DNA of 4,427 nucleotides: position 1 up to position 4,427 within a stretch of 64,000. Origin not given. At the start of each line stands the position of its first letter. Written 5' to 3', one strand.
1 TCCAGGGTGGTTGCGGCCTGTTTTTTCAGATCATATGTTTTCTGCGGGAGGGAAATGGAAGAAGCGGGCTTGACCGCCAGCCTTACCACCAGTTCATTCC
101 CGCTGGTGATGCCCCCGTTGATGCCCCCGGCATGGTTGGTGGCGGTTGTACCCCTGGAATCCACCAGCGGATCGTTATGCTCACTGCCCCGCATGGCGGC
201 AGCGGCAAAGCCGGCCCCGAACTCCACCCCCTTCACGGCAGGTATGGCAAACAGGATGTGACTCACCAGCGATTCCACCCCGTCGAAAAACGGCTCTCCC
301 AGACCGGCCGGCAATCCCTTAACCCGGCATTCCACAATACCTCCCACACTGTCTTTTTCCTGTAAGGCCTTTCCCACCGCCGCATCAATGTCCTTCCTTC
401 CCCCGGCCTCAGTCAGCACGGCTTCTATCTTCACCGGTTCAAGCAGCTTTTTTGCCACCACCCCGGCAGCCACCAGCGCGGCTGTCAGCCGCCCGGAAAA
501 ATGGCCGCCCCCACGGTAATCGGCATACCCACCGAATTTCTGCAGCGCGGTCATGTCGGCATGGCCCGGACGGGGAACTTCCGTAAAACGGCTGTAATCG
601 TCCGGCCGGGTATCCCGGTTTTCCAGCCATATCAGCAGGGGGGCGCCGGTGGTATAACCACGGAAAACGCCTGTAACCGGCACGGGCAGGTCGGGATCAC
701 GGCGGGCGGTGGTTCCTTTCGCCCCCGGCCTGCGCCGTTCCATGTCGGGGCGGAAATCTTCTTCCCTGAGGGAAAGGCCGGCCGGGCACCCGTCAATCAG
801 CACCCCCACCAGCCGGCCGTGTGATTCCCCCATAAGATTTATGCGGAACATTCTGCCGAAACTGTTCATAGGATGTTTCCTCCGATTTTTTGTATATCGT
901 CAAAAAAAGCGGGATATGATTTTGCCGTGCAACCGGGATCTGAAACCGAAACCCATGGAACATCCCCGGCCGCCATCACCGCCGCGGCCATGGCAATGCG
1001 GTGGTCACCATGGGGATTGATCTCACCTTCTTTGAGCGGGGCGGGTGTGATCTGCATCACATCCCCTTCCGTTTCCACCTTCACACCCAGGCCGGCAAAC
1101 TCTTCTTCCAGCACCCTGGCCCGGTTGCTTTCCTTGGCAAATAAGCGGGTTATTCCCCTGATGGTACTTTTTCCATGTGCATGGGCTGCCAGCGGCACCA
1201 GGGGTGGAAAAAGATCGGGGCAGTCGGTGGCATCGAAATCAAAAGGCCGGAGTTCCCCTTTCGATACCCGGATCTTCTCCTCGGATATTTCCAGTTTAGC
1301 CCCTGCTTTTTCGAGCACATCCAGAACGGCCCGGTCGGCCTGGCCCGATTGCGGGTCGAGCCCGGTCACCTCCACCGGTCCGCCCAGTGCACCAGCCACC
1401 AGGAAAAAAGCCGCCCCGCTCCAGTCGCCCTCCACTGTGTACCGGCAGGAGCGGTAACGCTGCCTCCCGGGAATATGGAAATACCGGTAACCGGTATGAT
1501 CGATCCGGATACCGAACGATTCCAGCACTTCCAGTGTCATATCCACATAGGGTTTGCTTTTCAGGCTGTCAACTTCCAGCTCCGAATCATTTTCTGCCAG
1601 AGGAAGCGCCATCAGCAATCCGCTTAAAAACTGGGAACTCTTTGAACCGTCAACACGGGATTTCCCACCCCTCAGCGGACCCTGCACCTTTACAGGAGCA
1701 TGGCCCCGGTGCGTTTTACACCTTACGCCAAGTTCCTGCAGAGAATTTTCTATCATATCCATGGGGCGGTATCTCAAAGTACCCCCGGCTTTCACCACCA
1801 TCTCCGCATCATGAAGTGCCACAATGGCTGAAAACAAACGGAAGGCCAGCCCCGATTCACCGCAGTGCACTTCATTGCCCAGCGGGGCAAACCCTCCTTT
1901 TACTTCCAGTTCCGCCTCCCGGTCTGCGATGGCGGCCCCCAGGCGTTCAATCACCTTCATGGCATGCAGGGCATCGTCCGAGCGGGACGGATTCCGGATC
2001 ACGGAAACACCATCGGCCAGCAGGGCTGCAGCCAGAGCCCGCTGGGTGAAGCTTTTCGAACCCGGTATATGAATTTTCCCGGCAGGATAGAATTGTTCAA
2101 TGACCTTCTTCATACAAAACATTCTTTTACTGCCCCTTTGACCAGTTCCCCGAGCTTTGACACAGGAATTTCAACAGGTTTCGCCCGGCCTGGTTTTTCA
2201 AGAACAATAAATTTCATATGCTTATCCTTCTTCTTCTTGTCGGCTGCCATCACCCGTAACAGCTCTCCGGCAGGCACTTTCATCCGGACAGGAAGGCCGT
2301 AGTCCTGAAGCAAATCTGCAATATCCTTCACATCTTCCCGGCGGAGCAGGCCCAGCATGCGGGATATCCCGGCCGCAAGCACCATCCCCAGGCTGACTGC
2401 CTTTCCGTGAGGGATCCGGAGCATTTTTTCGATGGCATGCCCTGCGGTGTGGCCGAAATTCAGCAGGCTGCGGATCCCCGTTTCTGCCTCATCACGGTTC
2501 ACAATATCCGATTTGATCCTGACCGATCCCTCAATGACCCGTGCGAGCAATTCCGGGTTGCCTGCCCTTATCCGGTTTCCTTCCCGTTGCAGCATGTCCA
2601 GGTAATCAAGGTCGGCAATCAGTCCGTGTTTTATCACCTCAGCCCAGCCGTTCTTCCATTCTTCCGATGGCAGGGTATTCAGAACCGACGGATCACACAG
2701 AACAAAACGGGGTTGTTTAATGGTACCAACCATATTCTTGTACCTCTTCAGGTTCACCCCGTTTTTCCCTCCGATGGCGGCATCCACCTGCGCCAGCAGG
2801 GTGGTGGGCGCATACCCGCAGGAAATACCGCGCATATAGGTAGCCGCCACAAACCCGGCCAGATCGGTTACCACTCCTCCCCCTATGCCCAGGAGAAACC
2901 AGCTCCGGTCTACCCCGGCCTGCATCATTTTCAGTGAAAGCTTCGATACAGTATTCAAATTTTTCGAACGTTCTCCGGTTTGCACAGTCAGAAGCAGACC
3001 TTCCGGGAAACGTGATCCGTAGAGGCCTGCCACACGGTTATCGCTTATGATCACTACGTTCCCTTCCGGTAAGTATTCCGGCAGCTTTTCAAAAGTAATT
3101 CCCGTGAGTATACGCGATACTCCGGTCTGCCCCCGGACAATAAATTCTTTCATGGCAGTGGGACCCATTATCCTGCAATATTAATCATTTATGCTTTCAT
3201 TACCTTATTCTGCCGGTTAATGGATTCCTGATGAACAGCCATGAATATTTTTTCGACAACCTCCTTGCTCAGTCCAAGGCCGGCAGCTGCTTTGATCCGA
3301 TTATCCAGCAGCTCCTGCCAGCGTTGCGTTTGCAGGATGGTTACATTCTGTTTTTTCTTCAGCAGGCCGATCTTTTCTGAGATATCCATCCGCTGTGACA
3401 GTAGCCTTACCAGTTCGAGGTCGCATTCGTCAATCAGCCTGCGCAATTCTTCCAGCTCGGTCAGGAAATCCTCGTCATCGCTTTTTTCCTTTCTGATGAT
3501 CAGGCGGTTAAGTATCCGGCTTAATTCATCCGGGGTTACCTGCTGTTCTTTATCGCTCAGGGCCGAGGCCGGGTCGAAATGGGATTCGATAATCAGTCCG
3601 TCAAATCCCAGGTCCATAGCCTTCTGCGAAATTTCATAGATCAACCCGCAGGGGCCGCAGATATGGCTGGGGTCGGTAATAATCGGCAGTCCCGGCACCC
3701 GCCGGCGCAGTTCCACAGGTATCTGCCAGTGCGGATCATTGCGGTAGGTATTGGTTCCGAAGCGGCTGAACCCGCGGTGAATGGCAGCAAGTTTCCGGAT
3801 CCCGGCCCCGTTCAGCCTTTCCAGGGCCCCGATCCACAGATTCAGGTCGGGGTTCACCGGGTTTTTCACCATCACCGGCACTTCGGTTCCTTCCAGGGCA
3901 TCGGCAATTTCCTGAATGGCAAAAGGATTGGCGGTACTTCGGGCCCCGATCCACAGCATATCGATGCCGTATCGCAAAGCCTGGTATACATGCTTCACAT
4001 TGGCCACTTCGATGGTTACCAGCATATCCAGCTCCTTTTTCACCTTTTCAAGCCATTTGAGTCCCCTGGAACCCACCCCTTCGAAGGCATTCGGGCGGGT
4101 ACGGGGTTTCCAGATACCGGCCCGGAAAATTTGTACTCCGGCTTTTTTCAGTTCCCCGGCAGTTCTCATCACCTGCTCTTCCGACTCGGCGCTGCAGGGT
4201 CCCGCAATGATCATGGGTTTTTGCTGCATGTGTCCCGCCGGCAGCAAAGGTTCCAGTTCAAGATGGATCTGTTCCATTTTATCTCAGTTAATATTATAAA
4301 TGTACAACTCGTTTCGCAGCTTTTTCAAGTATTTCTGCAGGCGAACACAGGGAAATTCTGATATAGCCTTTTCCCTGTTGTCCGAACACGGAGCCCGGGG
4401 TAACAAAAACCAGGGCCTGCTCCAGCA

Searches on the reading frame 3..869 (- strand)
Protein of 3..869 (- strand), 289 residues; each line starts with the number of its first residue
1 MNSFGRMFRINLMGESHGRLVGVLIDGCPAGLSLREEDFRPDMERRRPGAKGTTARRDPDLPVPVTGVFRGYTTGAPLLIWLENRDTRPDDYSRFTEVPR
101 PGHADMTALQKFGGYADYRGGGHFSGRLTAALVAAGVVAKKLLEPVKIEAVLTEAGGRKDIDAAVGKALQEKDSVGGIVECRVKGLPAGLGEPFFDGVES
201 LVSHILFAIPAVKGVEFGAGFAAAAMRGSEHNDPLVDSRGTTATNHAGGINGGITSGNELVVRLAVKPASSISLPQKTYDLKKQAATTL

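Call 57: search_protein_families(library=pfam, proteins=[window:3-869:-])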
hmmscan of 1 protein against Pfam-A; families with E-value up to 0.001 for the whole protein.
window:3-869:- (289 aa): 1 family
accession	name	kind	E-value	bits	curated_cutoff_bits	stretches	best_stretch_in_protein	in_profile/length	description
PF01264.26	Chorismate_synt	-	1.1e-96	323.9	27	1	8-288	1-295/327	Chorismate synthase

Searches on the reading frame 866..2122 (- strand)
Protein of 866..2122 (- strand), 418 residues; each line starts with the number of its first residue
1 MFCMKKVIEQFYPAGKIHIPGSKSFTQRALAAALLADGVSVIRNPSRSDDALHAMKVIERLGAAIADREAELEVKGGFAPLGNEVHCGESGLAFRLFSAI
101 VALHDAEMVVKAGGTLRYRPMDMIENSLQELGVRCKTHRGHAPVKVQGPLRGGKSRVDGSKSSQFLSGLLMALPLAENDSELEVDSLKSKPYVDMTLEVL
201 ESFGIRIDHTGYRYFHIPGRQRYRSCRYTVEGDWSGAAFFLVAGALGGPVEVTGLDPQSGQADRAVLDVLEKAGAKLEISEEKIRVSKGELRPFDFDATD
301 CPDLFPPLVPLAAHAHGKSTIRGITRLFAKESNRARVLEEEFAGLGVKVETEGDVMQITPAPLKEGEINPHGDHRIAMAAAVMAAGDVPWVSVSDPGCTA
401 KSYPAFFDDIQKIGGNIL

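Call 10: search_protein_families(library=ncbifam, proteins=[window:866-2122:-])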
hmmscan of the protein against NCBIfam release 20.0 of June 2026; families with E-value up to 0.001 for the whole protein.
window:866-2122:- (418 aa): 6 families
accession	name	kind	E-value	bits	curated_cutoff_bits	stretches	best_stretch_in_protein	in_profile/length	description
TIGR01356.1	aroA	equivalog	1.6e-109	366.5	287.25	1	15-415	1-414/415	3-phosphoshikimate 1-carboxyvinyltransferase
NF008816.0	PRK11860.1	equivalog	1.2e-69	235.1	943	1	14-413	16-435/662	bifunctional 3-phosphoshikimate 1-carboxyvinyltransferase/cytidylate kinase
NF011381.1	PRK14806.1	equivalog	4.5e-47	160.7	902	1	14-415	313-728/733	bifunctional prephenate dehydrogenase/3-phosphoshikimate 1-carboxyvinyltransferase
NF006873.0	PRK09369.1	subfamily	2.4e-26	92.3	297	1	14-378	13-375/419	UDP-N-acetylglucosamine 1-carboxyvinyltransferase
TIGR01072.1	murA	equivalog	9e-22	77.4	392.7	1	14-386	13-386/416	UDP-N-acetylglucosamine 1-carboxyvinyltransferase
NF009470.0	PRK12830.1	equivalog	3.9e-16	58.8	552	1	14-417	13-412/417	UDP-N-acetylglucosamine 1-carboxyvinyltransferase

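Call 11: search_protein_families(library=pfam, proteins=[window:866-2122:-])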
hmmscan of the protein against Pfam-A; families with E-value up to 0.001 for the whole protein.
window:866-2122:- (418 aa): 1 family
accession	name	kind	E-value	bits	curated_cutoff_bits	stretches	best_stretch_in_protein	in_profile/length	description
PF00275.25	EPSP_synthase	-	3.8e-93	312.9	22.8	1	15-409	9-416/417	EPSP synthase (3-phosphoshikimate 1-carboxyvinyltransferase)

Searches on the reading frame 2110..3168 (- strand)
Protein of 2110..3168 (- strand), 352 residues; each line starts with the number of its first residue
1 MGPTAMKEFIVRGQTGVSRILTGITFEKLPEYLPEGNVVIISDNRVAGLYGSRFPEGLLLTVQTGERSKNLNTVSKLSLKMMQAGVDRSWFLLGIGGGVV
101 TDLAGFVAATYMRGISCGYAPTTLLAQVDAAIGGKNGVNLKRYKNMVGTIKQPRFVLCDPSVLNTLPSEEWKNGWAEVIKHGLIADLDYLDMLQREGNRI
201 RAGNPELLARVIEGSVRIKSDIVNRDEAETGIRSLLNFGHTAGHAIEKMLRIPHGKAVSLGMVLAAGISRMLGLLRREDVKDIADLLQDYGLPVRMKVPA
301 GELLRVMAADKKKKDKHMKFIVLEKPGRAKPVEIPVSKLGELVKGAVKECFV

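Call 10: search_protein_families(library=ncbifam, proteins=[window:2110-3168:-])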
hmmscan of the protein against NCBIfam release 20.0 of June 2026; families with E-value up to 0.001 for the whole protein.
window:2110-3168:- (352 aa): 6 families
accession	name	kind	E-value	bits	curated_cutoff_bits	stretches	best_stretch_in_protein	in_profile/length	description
TIGR01357.1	aroB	equivalog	4.6e-103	345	305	1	32-333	16-333/344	3-dehydroquinate synthase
TIGR04425.1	P_lya_rel_AroB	hypoth_equivalog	9.5e-70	235.3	400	1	27-332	18-329/348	AroB-related putative sugar phosphate phospholyase (cyclizing)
NF010627.0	PRK14021.1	equivalog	7e-59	199.6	565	1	64-334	245-527/542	bifunctional shikimate kinase/3-dehydroquinate synthase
NF010556.0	PRK13951.1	equivalog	1.7e-58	198.7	560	1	38-341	188-489/492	bifunctional shikimate kinase AroK/3-dehydroquinate synthase AroB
NF004852.0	PRK06203.1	equivalog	5.2e-52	177.1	333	1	60-295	92-332/407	3-dehydroquinate synthase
NF002022.0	PRK00843.1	equivalog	0.00026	20.1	413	0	35-181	34-175/350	NAD(P)-dependent glycerol-1-phosphate dehydrogenase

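Call 11: search_protein_families(library=pfam, proteins=[window:2110-3168:-])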
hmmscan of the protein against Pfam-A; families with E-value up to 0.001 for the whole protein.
window:2110-3168:- (352 aa): 2 families
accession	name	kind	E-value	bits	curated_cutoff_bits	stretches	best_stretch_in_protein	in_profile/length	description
PF01761.26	DHQ_synthase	-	2e-42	143.9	24.2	1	60-172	2-114/115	3-dehydroquinate synthase N-terminal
PF24621.2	DHQS_C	-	4.3e-42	143.9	27.6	1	174-313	1-144/144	3-dehydroquinate synthase C-terminal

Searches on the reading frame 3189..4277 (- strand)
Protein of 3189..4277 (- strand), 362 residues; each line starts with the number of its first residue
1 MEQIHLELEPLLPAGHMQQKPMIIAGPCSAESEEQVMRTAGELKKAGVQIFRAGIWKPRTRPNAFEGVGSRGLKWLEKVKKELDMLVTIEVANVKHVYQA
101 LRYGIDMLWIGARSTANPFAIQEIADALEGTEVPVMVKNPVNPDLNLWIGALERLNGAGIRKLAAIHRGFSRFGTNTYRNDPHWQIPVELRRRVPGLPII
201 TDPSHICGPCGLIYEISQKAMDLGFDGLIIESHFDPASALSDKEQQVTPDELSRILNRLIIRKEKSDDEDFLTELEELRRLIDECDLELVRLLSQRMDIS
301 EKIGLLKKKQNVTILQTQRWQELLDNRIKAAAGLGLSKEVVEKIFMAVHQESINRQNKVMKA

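Call 10: search_protein_families(library=ncbifam, proteins=[window:3189-4277:-])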
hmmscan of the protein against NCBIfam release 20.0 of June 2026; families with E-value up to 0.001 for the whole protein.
window:3189-4277:- (362 aa): 25 families
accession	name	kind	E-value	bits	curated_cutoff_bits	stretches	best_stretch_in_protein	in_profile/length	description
NF006421.0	PRK08673.1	subfamily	2.8e-54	184.6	335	1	18-259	92-326/338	3-deoxy-7-phosphoheptulonate synthase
NF009239.0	PRK12595.1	equivalog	4.9e-53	180.4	279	2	19-261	117-352/360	bifunctional 3-deoxy-7-phosphoheptulonate synthase/chorismate mutase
TIGR01361.1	DAHP_synth_Bsub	equivalog_domain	1.6e-50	171.9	267.75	1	19-259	24-257/260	3-deoxy-7-phosphoheptulonate synthase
NF009933.0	PRK13396.1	subfamily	1.7e-37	129.2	486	1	20-261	101-336/352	3-deoxy-7-phosphoheptulonate synthase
NF041229.1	BagF_FevY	exception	2.4e-37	128.9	700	1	21-255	91-318/340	phospho-2-dehydro-3-deoxyheptonate aldolase BagF/FevY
TIGR01362.1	KDO8P_synth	equivalog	3.3e-17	62.5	314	1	20-260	2-250/258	3-deoxy-8-phosphooctulonate synthase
NF003543.0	PRK05198.1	equivalog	7e-17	61.3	242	1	17-260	14-265/273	3-deoxy-8-phosphooctulonate synthase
NF008400.0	PRK11199.1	equivalog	2.2e-14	53.2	273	1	273-359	3-89/374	bifunctional chorismate mutase/prephenate dehydrogenase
TIGR01805.1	CM_mono_grmpos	equivalog_domain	5e-13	49.1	71.2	1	275-331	1-57/81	chorismate mutase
TIGR01803.1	CM-like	subfamily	1.7e-11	44.1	73.35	1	275-354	1-80/82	chorismate mutase family protein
TIGR01799.1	CM_T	equivalog_domain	4.7e-10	39.4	95.9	1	275-354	1-80/83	chorismate mutase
TIGR01791.2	CM_archaeal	equivalog_domain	8.1e-10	38.6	66.95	1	275-357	1-83/83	chorismate mutase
NF005475.0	PRK07075.1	equivalog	6.3e-09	35.9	126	1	270-358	8-95/105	isochorismate lyase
TIGR01801.1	CM_A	equivalog_domain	3.2e-08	33.7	106.35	1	273-357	4-87/102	chorismate mutase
NF004925.0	PRK06285.1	equivalog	5.7e-07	29.5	77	1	272-361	6-95/99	chorismate mutase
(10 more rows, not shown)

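Call 11: search_protein_families(library=pfam, proteins=[window:3189-4277:-])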
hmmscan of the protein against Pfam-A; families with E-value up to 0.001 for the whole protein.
window:3189-4277:- (362 aa): 2 families
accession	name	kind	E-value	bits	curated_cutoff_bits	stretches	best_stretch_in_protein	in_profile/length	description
PF00793.26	DAHP_synth_1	-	4.3e-37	127.9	25.5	1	19-256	16-258/270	DAHP synthetase I family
PF01817.26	CM_2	-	4.7e-22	78.4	27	1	278-356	1-79/80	Chorismate mutase type II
